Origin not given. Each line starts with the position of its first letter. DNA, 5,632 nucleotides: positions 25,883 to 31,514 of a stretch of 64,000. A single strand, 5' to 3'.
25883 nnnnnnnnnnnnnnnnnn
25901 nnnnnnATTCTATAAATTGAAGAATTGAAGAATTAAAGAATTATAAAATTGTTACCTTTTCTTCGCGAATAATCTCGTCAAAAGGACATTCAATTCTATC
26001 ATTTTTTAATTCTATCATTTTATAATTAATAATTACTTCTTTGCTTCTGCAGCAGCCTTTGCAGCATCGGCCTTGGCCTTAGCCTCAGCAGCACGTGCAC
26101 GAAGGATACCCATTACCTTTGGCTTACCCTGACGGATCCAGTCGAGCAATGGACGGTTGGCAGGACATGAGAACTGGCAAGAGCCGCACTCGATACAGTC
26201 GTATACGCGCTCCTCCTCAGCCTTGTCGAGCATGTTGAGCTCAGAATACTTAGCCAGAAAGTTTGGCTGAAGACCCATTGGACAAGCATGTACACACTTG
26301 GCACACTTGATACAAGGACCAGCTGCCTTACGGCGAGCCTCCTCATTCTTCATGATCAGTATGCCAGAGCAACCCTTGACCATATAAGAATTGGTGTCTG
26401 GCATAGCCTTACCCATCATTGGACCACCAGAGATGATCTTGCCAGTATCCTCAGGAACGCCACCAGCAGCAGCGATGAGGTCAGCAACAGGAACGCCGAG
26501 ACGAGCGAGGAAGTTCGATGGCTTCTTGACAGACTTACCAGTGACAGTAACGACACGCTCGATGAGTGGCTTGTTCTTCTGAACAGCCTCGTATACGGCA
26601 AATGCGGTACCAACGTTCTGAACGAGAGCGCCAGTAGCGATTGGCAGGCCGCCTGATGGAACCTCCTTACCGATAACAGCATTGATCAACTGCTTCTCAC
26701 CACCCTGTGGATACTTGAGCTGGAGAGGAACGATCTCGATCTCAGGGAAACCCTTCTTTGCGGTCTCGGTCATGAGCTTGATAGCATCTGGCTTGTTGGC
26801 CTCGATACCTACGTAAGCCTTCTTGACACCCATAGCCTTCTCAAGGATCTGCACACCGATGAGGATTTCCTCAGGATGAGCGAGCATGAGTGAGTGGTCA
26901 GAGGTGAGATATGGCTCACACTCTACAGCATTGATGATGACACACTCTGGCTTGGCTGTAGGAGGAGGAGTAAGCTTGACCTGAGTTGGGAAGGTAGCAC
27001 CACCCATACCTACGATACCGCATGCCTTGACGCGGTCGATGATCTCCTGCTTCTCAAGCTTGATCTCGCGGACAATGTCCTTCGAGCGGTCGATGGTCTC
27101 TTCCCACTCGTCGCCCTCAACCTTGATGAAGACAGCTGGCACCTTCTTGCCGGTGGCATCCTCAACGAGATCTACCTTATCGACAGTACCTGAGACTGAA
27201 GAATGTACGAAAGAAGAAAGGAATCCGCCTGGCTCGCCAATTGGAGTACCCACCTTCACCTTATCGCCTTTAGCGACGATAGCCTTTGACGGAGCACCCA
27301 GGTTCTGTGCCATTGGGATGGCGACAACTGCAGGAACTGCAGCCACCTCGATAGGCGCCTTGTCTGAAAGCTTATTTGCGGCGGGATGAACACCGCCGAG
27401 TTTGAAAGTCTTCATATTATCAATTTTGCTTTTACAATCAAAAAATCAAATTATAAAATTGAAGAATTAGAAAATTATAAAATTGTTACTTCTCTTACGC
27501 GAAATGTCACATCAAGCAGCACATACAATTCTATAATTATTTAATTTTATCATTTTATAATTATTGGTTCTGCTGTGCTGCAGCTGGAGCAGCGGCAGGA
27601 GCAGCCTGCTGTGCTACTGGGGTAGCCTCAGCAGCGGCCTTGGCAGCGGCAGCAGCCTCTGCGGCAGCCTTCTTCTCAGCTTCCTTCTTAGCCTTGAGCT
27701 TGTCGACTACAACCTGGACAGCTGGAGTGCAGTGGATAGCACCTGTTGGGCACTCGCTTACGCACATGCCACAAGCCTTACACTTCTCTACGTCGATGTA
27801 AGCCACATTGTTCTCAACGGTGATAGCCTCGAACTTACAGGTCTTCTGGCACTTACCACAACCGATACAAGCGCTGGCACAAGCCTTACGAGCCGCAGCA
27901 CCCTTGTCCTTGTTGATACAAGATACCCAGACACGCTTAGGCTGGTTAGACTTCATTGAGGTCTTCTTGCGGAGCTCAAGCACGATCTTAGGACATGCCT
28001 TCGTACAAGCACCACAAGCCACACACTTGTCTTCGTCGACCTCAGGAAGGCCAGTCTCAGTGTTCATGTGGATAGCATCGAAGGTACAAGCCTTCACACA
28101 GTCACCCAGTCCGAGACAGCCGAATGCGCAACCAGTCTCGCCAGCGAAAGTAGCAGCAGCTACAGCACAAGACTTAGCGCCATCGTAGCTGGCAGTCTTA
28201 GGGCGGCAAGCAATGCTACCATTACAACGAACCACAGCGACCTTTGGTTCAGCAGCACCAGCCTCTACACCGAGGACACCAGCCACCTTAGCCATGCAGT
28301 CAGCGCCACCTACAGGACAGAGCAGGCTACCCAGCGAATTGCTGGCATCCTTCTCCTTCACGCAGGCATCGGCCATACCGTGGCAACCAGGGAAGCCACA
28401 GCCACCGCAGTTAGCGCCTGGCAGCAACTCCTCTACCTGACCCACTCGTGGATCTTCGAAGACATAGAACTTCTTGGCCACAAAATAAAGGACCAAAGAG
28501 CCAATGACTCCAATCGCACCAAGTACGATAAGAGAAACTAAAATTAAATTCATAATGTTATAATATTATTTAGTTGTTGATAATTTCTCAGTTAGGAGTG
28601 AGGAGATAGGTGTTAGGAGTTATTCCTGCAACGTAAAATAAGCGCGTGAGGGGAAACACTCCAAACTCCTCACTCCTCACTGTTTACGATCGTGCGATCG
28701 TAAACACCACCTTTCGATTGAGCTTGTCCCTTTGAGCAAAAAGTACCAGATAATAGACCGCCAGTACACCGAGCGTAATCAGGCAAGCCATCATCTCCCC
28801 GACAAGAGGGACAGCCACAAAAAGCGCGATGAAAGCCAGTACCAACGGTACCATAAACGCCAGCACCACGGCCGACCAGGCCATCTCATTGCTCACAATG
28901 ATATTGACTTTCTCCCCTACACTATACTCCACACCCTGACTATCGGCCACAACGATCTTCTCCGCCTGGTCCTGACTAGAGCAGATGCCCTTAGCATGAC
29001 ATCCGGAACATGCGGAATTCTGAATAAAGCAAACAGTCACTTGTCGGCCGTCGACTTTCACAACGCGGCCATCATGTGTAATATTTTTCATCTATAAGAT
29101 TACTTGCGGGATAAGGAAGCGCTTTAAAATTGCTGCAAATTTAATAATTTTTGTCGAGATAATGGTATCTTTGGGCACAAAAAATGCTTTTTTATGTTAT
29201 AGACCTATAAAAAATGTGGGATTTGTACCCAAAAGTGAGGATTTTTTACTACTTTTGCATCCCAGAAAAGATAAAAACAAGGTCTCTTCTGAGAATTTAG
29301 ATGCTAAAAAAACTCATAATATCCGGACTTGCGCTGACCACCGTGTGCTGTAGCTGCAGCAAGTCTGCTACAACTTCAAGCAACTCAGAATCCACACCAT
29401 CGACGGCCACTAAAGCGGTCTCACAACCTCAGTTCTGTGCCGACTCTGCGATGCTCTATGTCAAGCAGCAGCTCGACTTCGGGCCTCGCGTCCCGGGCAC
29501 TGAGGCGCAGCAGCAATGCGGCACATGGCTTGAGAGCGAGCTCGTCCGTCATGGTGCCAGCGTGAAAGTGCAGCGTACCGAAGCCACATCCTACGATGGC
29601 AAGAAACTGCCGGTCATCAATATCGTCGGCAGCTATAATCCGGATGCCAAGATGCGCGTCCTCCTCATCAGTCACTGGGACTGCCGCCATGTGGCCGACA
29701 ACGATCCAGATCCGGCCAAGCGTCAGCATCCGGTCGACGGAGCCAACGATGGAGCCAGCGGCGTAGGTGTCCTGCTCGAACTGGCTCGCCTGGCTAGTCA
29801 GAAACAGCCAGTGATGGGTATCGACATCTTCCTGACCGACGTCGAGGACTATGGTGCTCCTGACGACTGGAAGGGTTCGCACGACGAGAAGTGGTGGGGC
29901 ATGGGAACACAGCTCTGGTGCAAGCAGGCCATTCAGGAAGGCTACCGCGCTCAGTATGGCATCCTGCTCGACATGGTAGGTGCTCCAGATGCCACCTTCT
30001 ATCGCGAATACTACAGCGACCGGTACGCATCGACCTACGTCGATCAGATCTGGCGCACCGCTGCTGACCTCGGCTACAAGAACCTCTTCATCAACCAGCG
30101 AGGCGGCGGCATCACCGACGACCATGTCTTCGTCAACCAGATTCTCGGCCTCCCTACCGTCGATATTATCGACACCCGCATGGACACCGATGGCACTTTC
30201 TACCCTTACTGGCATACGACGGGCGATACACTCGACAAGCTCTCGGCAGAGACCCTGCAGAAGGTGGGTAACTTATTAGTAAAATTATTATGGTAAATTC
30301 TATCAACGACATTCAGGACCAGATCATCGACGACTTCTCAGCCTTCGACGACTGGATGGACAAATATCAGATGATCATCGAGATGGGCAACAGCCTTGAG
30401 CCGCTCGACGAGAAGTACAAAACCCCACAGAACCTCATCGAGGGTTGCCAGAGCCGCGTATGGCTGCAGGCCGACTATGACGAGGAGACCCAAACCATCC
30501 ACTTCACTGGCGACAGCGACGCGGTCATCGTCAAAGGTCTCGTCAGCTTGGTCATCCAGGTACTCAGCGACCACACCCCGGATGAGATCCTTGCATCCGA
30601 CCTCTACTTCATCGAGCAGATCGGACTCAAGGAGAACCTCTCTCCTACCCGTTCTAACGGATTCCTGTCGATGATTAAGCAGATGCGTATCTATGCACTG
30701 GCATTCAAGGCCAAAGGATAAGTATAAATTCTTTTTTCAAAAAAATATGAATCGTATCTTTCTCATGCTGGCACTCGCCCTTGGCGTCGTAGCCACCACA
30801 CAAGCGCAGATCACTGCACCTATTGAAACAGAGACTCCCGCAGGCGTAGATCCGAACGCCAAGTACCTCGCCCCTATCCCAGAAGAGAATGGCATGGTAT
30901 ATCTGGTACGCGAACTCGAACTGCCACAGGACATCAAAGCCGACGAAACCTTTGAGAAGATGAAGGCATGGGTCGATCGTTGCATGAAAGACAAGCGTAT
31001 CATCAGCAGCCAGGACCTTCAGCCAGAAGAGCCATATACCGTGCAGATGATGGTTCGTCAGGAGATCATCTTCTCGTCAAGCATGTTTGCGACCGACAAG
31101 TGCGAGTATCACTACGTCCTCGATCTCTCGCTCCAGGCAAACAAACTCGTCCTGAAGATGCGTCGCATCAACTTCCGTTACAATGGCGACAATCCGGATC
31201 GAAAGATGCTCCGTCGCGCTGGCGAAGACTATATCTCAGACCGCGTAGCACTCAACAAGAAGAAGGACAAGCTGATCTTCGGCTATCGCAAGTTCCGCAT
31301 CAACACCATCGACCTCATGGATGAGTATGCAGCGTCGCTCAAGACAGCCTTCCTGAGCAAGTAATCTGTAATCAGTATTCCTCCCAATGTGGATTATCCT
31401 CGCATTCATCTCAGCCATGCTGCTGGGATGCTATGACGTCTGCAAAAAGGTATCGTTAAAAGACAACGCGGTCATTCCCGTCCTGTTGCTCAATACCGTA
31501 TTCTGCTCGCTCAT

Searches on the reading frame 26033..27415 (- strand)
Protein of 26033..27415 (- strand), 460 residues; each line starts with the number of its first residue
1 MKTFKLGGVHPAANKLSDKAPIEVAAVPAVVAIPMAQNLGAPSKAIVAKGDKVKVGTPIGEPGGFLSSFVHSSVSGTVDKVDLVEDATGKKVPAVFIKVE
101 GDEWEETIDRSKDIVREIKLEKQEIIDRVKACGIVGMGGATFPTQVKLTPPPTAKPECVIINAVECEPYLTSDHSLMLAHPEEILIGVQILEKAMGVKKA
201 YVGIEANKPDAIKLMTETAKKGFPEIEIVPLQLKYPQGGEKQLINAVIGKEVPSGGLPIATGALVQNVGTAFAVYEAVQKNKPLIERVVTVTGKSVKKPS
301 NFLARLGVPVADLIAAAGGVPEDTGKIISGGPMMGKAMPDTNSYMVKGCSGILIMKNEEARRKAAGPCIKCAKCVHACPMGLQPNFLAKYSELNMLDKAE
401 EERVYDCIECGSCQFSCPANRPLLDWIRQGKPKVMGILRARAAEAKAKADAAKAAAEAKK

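Call 17: search_protein_families(library=pfam, proteins=[window:26033-27415:-], max_evalue=0.01)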
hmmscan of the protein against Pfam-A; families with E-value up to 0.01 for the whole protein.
window:26033-27415:- (460 aa): 15 families
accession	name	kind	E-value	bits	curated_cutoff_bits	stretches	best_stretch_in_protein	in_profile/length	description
PF01512.22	Complex1_51K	-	2.4e-51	174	31.2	1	129-276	1-150/150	Nuo51 FMN-binding domain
PF13375.12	RnfC_N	-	5e-26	91.1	25.6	1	7-101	5-100/101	RnfC Barrel sandwich hybrid domain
PF10531.15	SLBB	-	1.2e-12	47.9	27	1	288-335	1-53/55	SLBB domain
PF13237.11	Fer4_10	-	1e-08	35.4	25.5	1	366-418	7-53/53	4Fe-4S dicluster domain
PF13534.11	Fer4_17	-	4.4e-08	34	22.2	2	395-420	33-59/61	4Fe-4S dicluster domain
PF13183.11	Fer4_8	-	1.9e-07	31.9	27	1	367-420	4-67/68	4Fe-4S dicluster domain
PF13187.11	Fer4_9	-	9.7e-07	29.2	27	1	368-420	2-50/52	4Fe-4S dicluster domain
PF12838.12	Fer4_7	-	2.5e-05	25.1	27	1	368-420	2-51/52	4Fe-4S dicluster domain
PF13746.11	Fer4_18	-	2.8e-05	24.7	27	1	355-382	48-75/114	4Fe-4S dicluster domain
PF12797.12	Fer4_2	-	0.00011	22.4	24.5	1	406-419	9-22/22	4Fe-4S binding domain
PF12800.12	Fer4_4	-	0.0012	19.4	24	0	368-381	4-17/17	4Fe-4S binding domain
PF00037.32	Fer4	-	0.0032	17.7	21.1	0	406-420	7-21/24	4Fe-4S binding domain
PF12798.12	Fer4_3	-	0.0039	18.4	27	0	368-381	1-14/15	4Fe-4S binding domain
PF11973.14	NQRA_SLBB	-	0.0042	18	27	1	288-337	1-48/51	NQRA C-terminal domain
PF12837.12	Fer4_6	-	0.0054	17.1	25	0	367-381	8-22/24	4Fe-4S binding domain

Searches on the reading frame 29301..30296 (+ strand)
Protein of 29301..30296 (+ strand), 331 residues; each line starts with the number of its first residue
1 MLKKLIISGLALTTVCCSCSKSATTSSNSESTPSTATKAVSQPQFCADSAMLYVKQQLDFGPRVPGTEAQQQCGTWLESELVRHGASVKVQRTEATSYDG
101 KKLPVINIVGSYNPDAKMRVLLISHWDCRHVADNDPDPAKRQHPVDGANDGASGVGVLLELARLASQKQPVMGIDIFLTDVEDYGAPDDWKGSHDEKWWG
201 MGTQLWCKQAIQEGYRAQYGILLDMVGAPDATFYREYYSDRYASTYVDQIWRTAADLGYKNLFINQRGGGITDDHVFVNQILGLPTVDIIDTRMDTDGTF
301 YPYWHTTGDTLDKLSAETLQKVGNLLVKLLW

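Call 17: search_protein_families(library=pfam, proteins=[window:29301-30296:+], max_evalue=0.01)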
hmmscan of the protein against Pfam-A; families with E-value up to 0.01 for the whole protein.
window:29301-30296:+ (331 aa): 2 families
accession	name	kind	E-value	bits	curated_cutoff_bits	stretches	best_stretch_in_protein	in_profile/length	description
PF04389.22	Peptidase_M28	-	4.8e-27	95.4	21.3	1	107-328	1-191/193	Peptidase family M28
PF16254.10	DUF4910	-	0.00031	20.1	26.6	1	201-326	119-237/247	Domain of unknown function (DUF4910)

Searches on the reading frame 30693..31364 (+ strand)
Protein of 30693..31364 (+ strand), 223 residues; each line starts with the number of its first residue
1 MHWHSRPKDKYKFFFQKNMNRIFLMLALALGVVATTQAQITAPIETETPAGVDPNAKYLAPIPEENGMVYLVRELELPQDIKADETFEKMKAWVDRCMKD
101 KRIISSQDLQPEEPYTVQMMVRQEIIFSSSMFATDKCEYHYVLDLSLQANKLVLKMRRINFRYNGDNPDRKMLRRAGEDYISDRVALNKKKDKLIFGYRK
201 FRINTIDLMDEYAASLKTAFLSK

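Call 17: search_protein_families(library=pfam, proteins=[window:30693-31364:+], max_evalue=0.01)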
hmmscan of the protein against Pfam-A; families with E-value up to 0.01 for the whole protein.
window:30693-31364:+ (223 aa): 1 family
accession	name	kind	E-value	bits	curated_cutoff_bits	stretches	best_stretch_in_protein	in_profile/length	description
PF14730.11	DUF4468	-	3.7e-08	34.1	22.6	1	81-163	10-92/92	Domain of unknown function (DUF4468) with TBP-like fold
